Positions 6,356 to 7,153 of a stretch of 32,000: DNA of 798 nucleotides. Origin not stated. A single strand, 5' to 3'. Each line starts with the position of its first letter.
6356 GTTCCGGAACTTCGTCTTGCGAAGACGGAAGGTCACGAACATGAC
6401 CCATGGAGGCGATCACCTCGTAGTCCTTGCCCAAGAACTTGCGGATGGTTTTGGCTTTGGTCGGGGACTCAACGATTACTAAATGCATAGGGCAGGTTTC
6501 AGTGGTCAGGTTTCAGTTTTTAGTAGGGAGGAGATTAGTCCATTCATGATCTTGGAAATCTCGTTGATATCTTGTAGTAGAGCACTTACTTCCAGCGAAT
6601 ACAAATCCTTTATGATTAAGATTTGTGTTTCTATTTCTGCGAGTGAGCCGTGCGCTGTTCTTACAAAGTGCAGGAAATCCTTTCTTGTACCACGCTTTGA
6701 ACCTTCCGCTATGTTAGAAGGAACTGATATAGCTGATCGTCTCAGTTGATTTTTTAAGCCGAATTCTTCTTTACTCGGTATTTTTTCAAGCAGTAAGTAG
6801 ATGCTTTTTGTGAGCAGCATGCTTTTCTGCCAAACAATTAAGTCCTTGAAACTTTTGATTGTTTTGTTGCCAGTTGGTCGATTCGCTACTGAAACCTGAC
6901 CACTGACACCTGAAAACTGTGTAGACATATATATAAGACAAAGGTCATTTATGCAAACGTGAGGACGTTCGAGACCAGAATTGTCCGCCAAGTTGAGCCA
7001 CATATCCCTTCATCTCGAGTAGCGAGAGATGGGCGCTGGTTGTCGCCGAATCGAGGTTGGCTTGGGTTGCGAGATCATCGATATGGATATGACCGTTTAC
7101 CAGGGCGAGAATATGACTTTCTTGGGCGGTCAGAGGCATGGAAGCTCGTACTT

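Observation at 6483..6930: AT-rich four-helix-bundle ORF cassette bracketed by 25-bp inverted repeats, wedged into the dprA-topA junction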

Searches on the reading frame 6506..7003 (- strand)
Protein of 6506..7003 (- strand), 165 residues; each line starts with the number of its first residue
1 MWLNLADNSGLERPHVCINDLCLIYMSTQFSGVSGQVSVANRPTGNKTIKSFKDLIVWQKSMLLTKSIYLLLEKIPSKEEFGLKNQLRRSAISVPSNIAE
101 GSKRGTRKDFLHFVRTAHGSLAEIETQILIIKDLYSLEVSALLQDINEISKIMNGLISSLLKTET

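Call 5: search_protein_families(library=pfam, proteins=[window:6506-6928:-], max_evalue=0.01)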
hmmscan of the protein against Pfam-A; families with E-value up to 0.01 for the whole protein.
window:6506-6928:- (140 aa): 2 families
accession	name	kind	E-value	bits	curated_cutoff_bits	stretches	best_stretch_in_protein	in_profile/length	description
PF05635.17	23S_rRNA_IVP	-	2.8e-34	118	33.8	1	28-130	1-106/106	23S rRNA-intervening sequence protein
PF22296.2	bAvd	-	0.00045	21.1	40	1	30-134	1-106/107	bAvd-like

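Call 15: find_encoding_contigs(protein=window:6506-6928:-, flank=10000, max_places=10)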
Protein window:6506-6928:- (140 aa): no gene with exactly this product is on record in the collection.

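Call 16: find_homologous_proteins(query=window:6509-6928:-)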
Query window:6509-6928:- (140 aa): 4039 proteins with E <= 0.001 among 4084 candidates; the best 120 are listed.
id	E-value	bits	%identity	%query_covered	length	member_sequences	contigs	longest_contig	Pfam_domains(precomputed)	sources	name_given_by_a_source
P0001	6.5e-80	283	99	100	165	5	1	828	PF05635.18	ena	-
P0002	3.8e-64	232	81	100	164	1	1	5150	PF22296.3,PF05635.18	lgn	-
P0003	1.0e-59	218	78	100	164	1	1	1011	PF22296.3,PF05635.18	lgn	-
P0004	2.8e-58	213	76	96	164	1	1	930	PF05635.18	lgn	-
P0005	7.9e-50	186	80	80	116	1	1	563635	PF05635.18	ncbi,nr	ncbi:four helix bundle protein [Candidatus Uhrbacteria bacterium]|nr:four helix bundle protein [Cand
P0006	2.3e-48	181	74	80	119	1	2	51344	PF22296.3,PF05635.18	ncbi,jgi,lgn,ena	ncbi:MAG: four helix bundle protein [Candidatus Uhrbacteria bacterium]|jgi:four helix bundle protein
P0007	6.6e-47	177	71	80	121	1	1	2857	PF22296.3,PF05635.18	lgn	-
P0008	4.4e-40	155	62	84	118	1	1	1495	PF22296.3,PF05635.18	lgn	-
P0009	3.7e-39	152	60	84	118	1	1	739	PF22296.3,PF05635.18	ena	-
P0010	4.4e-36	142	59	81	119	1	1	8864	PF05635.18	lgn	-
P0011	4.9e-36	141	58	80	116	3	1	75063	PF22296.3,PF05635.18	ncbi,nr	ncbi:four helix bundle protein [Candidatus Uhrbacteria bacterium]|nr:MAG: four helix bundle protein 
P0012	1.6e-35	140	58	84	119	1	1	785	PF22296.3,PF05635.18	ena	-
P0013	1.6e-35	140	58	84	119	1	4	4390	PF05635.18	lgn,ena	-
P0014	7.0e-35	138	57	84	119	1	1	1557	PF05635.18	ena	-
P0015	8.3e-35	137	56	84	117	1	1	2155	PF22296.3,PF05635.18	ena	-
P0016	2.7e-34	136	56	84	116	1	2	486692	PF05635.18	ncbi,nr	ncbi:four helix bundle protein [Candidatus Kaiserbacteria bacterium]|nr:four helix bundle protein [C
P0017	3.5e-34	135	55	84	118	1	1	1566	PF05635.18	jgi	jgi:four helix bundle protein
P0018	4.6e-34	135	56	84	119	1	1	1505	PF05635.18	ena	-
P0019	7.1e-34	134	56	80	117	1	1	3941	PF22296.3,PF05635.18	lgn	-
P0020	9.7e-34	134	55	80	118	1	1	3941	PF05635.18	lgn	-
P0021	1.0e-33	134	56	84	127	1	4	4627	PF05635.18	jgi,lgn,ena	jgi:four helix bundle protein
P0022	1.7e-33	133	55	81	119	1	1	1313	PF05635.18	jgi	jgi:four helix bundle protein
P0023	1.8e-33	133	58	78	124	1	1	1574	PF22296.3,PF05635.18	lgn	-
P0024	4.1e-33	132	54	82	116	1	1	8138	PF05635.18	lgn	-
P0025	5.3e-33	132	54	80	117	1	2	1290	PF05635.18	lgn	-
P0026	1.2e-32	131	52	83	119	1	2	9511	PF05635.18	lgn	-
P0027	1.3e-32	130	58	78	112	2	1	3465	PF05635.18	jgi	jgi:four helix bundle protein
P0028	2.0e-32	130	53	82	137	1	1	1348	PF05635.18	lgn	-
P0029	2.5e-32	129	55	82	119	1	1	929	PF05635.18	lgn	-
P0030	3.0e-32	129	54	80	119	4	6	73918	PF05635.18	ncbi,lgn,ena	-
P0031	5.9e-32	128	53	81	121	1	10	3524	PF05635.18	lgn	-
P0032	8.4e-32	128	51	78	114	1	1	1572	PF05635.18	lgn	-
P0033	1.8e-31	127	57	80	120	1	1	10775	PF22296.3,PF05635.18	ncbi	-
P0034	2.2e-31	126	54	78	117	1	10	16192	PF05635.18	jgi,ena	-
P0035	3.1e-31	126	54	79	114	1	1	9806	PF05635.18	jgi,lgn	-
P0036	4.8e-31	125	54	81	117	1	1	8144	PF22296.3,PF05635.18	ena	-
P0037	5.1e-31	125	56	81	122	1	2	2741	PF22296.3,PF05635.18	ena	-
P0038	7.7e-31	125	61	57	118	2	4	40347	PF05635.18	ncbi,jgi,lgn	jgi:four helix bundle protein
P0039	8.2e-31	125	56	80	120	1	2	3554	PF22296.3,PF05635.18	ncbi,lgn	-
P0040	1.1e-30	124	63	63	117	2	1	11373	PF05635.18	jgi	jgi:four helix bundle protein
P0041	1.4e-30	124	56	80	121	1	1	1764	PF22296.3,PF05635.18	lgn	-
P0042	1.4e-30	124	65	61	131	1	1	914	PF05635.18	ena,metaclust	metaclust:\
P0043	1.6e-30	124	51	78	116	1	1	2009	PF05635.18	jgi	jgi:carbamoyl-phosphate synthase large subunit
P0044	1.7e-30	124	55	81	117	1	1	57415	PF22296.3,PF05635.18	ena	-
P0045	1.7e-30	124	53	81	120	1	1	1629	PF22296.3,PF05635.18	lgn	-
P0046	1.9e-30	123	56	80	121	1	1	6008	PF22296.3,PF05635.18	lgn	-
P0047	2.1e-30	123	54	79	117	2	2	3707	PF05635.18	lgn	-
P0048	2.2e-30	123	54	79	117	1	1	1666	PF22296.3,PF05635.18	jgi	jgi:four helix bundle protein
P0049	2.6e-30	123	53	78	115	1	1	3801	PF05635.18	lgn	-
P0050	3.1e-30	123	66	62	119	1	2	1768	PF05635.18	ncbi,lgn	-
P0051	3.4e-30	123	54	81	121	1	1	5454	PF05635.18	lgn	-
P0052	3.4e-30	123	54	79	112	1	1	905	PF22296.3,PF05635.18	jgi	jgi:four helix bundle protein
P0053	4.2e-30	122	51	86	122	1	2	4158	PF22296.3,PF05635.18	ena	-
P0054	4.3e-30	122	55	80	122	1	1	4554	PF05635.18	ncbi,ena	-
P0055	4.5e-30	122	52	81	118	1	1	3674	PF05635.18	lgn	-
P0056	4.6e-30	122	52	80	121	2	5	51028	PF05635.18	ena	-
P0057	5.2e-30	122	52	81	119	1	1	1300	PF05635.18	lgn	-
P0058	5.5e-30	122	54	79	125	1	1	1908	PF22296.3,PF05635.18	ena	-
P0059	5.8e-30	122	54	78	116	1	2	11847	PF22296.3,PF05635.18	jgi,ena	-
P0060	5.8e-30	122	50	81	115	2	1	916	PF05635.18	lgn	-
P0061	6.0e-30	122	55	80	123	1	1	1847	PF22296.3,PF05635.18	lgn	-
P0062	6.3e-30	122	52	78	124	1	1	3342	PF22296.3,PF05635.18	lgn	-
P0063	6.9e-30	122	54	79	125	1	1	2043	PF22296.3,PF05635.18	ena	-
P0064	7.5e-30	121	54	82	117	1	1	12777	PF05635.18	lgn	-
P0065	8.2e-30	121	50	81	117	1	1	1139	PF05635.18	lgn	-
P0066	9.5e-30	121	50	81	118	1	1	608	PF05635.18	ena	-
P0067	9.6e-30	121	64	62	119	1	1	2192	PF22296.3,PF05635.18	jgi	jgi:four helix bundle protein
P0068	9.7e-30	121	53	81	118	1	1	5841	PF22296.3,PF05635.18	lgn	-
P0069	9.8e-30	121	58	81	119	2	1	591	PF22296.3,PF05635.18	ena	-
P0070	9.9e-30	121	50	82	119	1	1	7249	PF22296.3,PF05635.18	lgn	-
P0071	1.1e-29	121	54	80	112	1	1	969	PF05635.18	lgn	-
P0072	1.2e-29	121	58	81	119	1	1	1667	PF22296.3,PF05635.18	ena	-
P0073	1.2e-29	121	52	80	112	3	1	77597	PF05635.18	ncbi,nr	ncbi:four helix bundle protein [Candidatus Kaiserbacteria bacterium]|nr:four helix bundle protein [C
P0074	1.3e-29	121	51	80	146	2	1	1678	PF22296.3,PF05635.18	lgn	-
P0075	1.4e-29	121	53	84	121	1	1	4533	PF22296.3,PF05635.18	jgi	-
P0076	1.5e-29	121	50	87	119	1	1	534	PF05635.18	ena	-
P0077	1.5e-29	121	53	78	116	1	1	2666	PF05635.18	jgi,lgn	jgi:four helix bundle protein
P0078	1.6e-29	120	52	85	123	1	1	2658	PF22296.3,PF05635.18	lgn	-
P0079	1.6e-29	120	53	80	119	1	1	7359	PF05635.18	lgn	-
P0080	1.6e-29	120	50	80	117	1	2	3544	PF05635.18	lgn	-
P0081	1.9e-29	120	57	73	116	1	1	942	PF05635.18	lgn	-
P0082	2.0e-29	120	51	81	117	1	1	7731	PF22296.3,PF05635.18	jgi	jgi:four helix bundle protein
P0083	2.0e-29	120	56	81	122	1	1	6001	PF22296.3,PF05635.18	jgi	jgi:four helix bundle protein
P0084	2.1e-29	120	49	79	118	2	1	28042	PF05635.18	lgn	-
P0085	2.4e-29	120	53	82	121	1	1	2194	PF22296.3,PF05635.18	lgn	-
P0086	2.4e-29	120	54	81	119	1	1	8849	PF05635.18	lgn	-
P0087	2.5e-29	120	49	80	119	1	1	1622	PF05635.18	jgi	-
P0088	2.5e-29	120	53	80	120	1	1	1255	PF22296.3,PF05635.18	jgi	jgi:four helix bundle protein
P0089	2.7e-29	120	53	84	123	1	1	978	PF22296.3,PF05635.18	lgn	-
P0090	3.6e-29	119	53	81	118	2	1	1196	PF22296.3,PF05635.18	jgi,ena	-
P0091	3.8e-29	119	51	75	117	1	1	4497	PF05635.18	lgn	-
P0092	4.0e-29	119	54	80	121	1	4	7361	PF22296.3,PF05635.18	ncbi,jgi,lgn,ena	ncbi:MAG TPA: four helix bundle protein [Candidatus Dojkabacteria bacterium]|jgi:four helix bundle p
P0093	4.5e-29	119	53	82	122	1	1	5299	PF22296.3,PF05635.18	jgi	-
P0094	4.7e-29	119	54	79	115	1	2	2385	PF22296.3,PF05635.18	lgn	-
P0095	4.7e-29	119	51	81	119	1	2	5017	PF05635.18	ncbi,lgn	-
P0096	5.0e-29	119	55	81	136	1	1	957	PF22296.3,PF05635.18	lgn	-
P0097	5.1e-29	119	53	80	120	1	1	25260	PF22296.3,PF05635.18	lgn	-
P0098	5.3e-29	119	50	79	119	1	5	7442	PF05635.18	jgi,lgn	-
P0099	5.6e-29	119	54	78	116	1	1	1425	PF22296.3,PF05635.18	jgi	jgi:four helix bundle protein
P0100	5.7e-29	119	53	80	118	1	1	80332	PF05635.18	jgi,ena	-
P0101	6.0e-29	119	52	76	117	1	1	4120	PF05635.18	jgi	jgi:four helix bundle protein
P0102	6.4e-29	118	53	80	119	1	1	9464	PF05635.18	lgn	-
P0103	6.8e-29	118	65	63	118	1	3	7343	PF22296.3,PF05635.18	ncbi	-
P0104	7.1e-29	118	58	76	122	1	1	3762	PF22296.3,PF05635.18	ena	-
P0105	8.2e-29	118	53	80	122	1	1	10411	PF22296.3,PF05635.18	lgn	-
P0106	9.4e-29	118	53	79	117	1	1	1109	PF22296.3,PF05635.18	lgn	-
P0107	1.0e-28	118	57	79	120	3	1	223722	PF22296.3,PF05635.18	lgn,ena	-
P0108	1.1e-28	118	53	82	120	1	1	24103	PF22296.3,PF05635.18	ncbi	-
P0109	1.1e-28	118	51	84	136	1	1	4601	PF05635.18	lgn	-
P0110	1.1e-28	118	52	81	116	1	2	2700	PF05635.18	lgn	-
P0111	1.3e-28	117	51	86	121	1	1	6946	PF22296.3,PF05635.18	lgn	-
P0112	1.3e-28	117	51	81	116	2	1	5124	PF05635.18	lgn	-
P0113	1.4e-28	117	65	61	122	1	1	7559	PF22296.3,PF05635.18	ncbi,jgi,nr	ncbi:MAG TPA: four helix bundle protein [Candidatus Paceibacterota bacterium]|jgi:four helix bundle 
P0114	1.4e-28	117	57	80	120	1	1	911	PF22296.3,PF05635.18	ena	-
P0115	1.4e-28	117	54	84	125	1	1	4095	PF22296.3,PF05635.18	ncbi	-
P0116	1.6e-28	117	53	80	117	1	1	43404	PF22296.3,PF05635.18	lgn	-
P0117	1.6e-28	117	53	82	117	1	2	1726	PF22296.3,PF05635.18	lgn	-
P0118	1.6e-28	117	52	79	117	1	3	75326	PF05635.18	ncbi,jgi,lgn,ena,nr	ncbi:MAG TPA: four helix bundle protein [Candidatus Paceibacterota bacterium]|nr:four helix bundle p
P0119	1.6e-28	117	49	79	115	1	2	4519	PF05635.18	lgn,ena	-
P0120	1.6e-28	117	54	79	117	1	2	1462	PF05635.18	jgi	jgi:four helix bundle protein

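Call 17: find_encoding_contigs(protein=P0002, flank=5000, max_places=3)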
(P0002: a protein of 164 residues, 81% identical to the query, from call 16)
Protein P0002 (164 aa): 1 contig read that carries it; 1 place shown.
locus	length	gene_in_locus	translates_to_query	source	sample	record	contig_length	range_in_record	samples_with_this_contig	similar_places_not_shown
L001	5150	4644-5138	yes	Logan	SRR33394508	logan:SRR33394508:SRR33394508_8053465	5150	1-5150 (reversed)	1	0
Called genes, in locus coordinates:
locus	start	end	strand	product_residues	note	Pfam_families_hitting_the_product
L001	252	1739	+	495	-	PF03816:LytR_cpsA_psr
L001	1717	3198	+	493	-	PF00071:Ras (faint), PF01926:MMR_HSR1, PF02421:FeoB_N, PF00009:GTP_EFTU, PF01926:MMR_HSR1, PF02421:FeoB_N, PF04548:AIG1, PF14714:KH_dom-like, +3 more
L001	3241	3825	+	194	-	PF01195:Pept_tRNA_hydro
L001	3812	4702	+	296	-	PF02481:DNA_processg_A, PF17782:WHD_DprA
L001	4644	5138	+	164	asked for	PF05635:23S_rRNA_IVP, PF22296:bAvd (weak)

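Call 18: find_encoding_contigs(protein=P0005, flank=6000, max_places=3)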
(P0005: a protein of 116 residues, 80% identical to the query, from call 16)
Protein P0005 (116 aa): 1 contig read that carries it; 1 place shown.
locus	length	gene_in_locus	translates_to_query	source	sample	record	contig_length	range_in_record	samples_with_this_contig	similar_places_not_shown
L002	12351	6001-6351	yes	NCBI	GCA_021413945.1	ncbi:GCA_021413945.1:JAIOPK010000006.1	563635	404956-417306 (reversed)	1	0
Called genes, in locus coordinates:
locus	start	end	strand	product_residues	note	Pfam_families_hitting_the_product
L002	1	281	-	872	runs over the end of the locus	-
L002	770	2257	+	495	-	PF03816:LytR_cpsA_psr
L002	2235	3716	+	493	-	PF00071:Ras (faint), PF01926:MMR_HSR1, PF02421:FeoB_N, PF00009:GTP_EFTU, PF01926:MMR_HSR1, PF02421:FeoB_N, PF04548:AIG1, PF14714:KH_dom-like, +4 more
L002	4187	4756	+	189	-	PF01195:Pept_tRNA_hydro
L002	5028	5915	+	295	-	PF02481:DNA_processg_A, PF17782:WHD_DprA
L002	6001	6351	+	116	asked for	PF05635:23S_rRNA_IVP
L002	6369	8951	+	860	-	PF01751:Toprim, PF01131:Topoisom_bac, PF13368:Toprim_C_rpt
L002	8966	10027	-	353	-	-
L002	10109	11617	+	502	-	PF13328:HD_4, PF01966:HD, PF04607:RelA_SpoT, PF02824:TGS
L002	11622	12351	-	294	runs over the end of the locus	PF02195:ParB_N, PF17762:HTH_ParB, PF23552:ParB_C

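Call 19: find_encoding_contigs(protein=P0006, flank=6000, max_places=3)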
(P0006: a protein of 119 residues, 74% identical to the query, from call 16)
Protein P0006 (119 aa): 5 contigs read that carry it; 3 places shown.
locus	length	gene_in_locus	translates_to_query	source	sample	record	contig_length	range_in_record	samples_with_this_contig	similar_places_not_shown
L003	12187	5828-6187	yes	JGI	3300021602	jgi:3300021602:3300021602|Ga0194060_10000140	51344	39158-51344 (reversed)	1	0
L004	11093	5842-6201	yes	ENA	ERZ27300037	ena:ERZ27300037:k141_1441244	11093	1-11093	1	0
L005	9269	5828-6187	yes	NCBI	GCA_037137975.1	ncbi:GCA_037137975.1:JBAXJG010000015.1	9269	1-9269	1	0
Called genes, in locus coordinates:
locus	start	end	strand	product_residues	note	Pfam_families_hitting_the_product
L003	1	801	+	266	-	PF18884:TSP3_bac (weak)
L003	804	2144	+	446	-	-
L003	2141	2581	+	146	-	PF02130:YbeY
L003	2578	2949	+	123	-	PF01219:DAGK_prokar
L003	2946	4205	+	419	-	PF11104:PilM_2 (faint), PF02491:SHS2_FTSA, PF06723:MreB_Mbl, PF14450:FtsA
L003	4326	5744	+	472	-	PF00091:Tubulin, PF12327:FtsZ_C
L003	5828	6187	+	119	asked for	PF05635:23S_rRNA_IVP, PF22296:bAvd (weak)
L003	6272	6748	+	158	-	PF22811:Zn_ribbon_NrdR, PF03477:ATP-cone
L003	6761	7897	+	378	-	PF10459:Peptidase_S46 (faint), PF00089:Trypsin, PF13365:Trypsin_2, PF13180:PDZ_2, PF17820:PDZ_6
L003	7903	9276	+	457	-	PF00224:PK, PF02887:PK_C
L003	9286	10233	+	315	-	PF01209:Ubie_methyltran (faint), PF13489:Methyltransf_23, PF02353:CMAS (weak), PF08003:Methyltransf_9, PF08241:Methyltransf_11, PF08242:Methyltransf_12, PF13649:Methyltransf_25, PF13847:Methyltransf_31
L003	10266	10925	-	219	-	-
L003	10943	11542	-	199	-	-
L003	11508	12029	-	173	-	-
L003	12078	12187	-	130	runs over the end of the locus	PF04993:TfoX_N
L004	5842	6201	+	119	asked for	PF05635:23S_rRNA_IVP, PF22296:bAvd (weak)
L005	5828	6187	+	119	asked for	PF05635:23S_rRNA_IVP, PF22296:bAvd (weak)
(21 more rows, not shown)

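Call 28: find_encoding_contigs(protein=window:6506-7003:-, flank=10000, max_places=5)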
Protein window:6506-7003:- (165 aa): no gene with exactly this product is on record in the collection.

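Call 32: find_related_loci(query=A1, collection=genome_contigs, flank=3000)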
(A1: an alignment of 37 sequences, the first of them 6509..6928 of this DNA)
Query A1 (140 aa) in genome_contigs; peptide patterns used: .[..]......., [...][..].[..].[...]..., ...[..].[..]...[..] (x = any residue, [..] = any of these).
600 stretches matched a pattern (row limit reached: there are more); 591 encode a relative of the query (tblastn E <= 1e-3); the best 80 are kept; 80 distinct loci.
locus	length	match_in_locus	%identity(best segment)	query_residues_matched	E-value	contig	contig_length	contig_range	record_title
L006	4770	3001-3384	48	16-138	5e-35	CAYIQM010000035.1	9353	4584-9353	MAG TPA_asm: uncultured Gammaproteobacteria bacterium isolate ERP119705_co25_673 genome assembly, contig: NODE_7015_leng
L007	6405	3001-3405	47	10-139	9e-35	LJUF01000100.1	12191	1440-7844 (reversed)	MAG: Phycisphaerae bacterium SM23_33 WORSMTZ_18412, whole genome shotgun sequence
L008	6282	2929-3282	49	21-135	1e-33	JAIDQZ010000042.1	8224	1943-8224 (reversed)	MAG: Muribaculaceae bacterium isolate SC0360_S7_2 SC0360_S7_2_contig_42, whole genome shotgun sequence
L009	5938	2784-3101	54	24-129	2e-33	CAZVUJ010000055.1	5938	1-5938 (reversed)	MAG TPA_asm: uncultured Pseudomonadales bacterium isolate SRP192515_co2_107 genome assembly, contig: NODE_12134_length_5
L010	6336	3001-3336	51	26-134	2e-33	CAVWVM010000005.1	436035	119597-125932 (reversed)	MAG: uncultured Acidobacteriaceae bacterium isolate MFD09671.bin.1.136 genome assembly, contig: contig_45395, whole geno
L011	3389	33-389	45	20-135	1e-33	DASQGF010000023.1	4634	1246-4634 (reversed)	MAG TPA_asm: Terriglobales bacterium isolate SMAG_U11799 k141_5915, whole genome shotgun sequence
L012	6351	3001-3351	47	23-136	2e-33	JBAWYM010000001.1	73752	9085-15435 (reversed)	MAG: Candidatus Peregrinibacteria bacterium isolate ELA089 MAG089_1, whole genome shotgun sequence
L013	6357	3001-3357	50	20-135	2e-32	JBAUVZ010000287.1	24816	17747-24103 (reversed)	MAG: Candidatus Sulfotelmatobacter sp. isolate MFD09220_ilm_asm_bin28 k127_54220, whole genome shotgun sequence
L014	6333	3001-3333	56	24-133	2e-32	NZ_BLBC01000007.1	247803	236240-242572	Capnocytophaga felis strain KC07070 sequence07, whole genome shotgun sequence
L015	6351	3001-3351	50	27-140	1e-32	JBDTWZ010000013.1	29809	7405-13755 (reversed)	MAG: Acidobacteriota bacterium isolate cluster4_bin.104 NODE_2116_length_29809_cov_6.713013, whole genome shotgun sequen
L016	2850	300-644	51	24-137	2e-32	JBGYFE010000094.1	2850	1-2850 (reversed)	MAG: Capnocytophaga sp. isolate Z2-64_MAG_21 Z2-64__43003, whole genome shotgun sequence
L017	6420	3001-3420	45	8-140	1e-32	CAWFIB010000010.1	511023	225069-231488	MAG: uncultured Acidobacteriaceae bacterium isolate MFD02416.bin.1.391 genome assembly, contig: contig_21275, whole geno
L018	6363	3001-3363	49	14-135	8e-32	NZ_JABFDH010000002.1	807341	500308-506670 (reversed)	Winogradskyella ursingii strain HL4150 NODE_2_length_807341_cov_274.05_ID_3, whole genome shotgun sequence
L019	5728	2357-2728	46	15-137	8e-32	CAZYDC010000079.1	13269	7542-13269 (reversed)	MAG TPA_asm: uncultured Planctomycetaceae bacterium isolate binchicken_co3_550 genome assembly, contig: NODE_15134_lengt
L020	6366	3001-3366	49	17-135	1e-31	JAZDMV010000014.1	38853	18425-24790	MAG: bacterium isolate MEGAHIT-group-0.677 k141_15237876, whole genome shotgun sequence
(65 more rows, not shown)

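Call 42: search_protein_families(library=ncbifam, proteins=[window:6509-6928:-], max_evalue=0.01)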
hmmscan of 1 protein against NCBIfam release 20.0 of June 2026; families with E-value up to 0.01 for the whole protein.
window:6509-6928:- (140 aa): 4 families
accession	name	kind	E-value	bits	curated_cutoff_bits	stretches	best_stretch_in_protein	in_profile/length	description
TIGR02436.1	TIGR02436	subfamily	8.7e-34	116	24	1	32-135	1-108/109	four helix bundle protein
NF008911.0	PRK12275.1-2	subfamily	1.2e-32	112.9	137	1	24-135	1-115/118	hypothetical protein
NF008912.0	PRK12275.1-6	subfamily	3.8e-29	101.1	124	1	26-135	2-111/117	hypothetical protein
NF033474.1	DivGenRetAVD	equivalog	0.00021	21.6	80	1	31-132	2-103/104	diversity-generating retroelement protein Avd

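Call 49: find_encoding_contigs(protein=P0011, flank=3000, max_places=3)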
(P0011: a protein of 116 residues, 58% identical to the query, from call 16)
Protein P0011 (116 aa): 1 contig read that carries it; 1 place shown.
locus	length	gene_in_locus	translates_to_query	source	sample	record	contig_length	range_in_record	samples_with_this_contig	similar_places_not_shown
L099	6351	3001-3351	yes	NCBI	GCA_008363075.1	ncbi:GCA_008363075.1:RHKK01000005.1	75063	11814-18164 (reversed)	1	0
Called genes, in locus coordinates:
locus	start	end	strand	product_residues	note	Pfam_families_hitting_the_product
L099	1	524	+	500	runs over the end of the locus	PF00006:ATP-synt_ab, PF00306:ATP-synt_ab_C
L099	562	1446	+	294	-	PF00231:ATP-synt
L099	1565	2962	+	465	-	PF02874:ATP-synt_ab_N, PF00006:ATP-synt_ab, PF22919:ATP-synt_VA_C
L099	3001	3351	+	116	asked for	PF05635:23S_rRNA_IVP, PF22296:bAvd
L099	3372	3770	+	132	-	PF02823:ATP-synt_DE_N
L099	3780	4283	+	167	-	-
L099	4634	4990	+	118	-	PF23477:zf_Tbcl_2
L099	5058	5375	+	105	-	-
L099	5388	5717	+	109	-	-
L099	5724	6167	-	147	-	PF01161:PBP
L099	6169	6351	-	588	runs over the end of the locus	PF17957:Big_7 (faint)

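Call 50: find_encoding_contigs(protein=P0007, flank=3000, max_places=3)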
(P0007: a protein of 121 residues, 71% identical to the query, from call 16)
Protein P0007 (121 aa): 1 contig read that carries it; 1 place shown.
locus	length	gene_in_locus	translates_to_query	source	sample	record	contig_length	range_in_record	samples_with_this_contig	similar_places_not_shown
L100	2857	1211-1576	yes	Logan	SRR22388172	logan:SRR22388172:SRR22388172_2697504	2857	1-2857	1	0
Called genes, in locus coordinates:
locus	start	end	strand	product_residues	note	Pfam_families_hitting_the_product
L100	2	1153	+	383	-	?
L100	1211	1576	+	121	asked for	PF05635:23S_rRNA_IVP, PF22296:bAvd (weak)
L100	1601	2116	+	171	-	PF22811:Zn_ribbon_NrdR, PF03477:ATP-cone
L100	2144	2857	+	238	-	?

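Call 51: find_encoding_contigs(protein=P0010, flank=3000, max_places=3)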
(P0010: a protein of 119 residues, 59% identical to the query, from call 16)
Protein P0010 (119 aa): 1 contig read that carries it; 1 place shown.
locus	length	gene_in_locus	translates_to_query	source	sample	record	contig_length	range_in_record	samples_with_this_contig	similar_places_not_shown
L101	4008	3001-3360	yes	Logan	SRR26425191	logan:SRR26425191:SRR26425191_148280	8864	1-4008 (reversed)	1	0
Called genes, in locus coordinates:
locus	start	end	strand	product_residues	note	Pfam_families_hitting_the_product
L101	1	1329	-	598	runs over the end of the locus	PF00009:GTP_EFTU, PF01926:MMR_HSR1 (weak), PF22042:EF-G_D2 (weak), PF03144:GTP_EFTU_D2 (weak), PF00679:EFG_C, PF21018:BipA_C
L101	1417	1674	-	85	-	-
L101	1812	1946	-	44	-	-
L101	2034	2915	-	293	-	PF01435:Peptidase_M48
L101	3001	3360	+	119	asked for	PF05635:23S_rRNA_IVP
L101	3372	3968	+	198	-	PF08207:EFP_N, PF01132:EFP, PF09285:Elong-fact-P_C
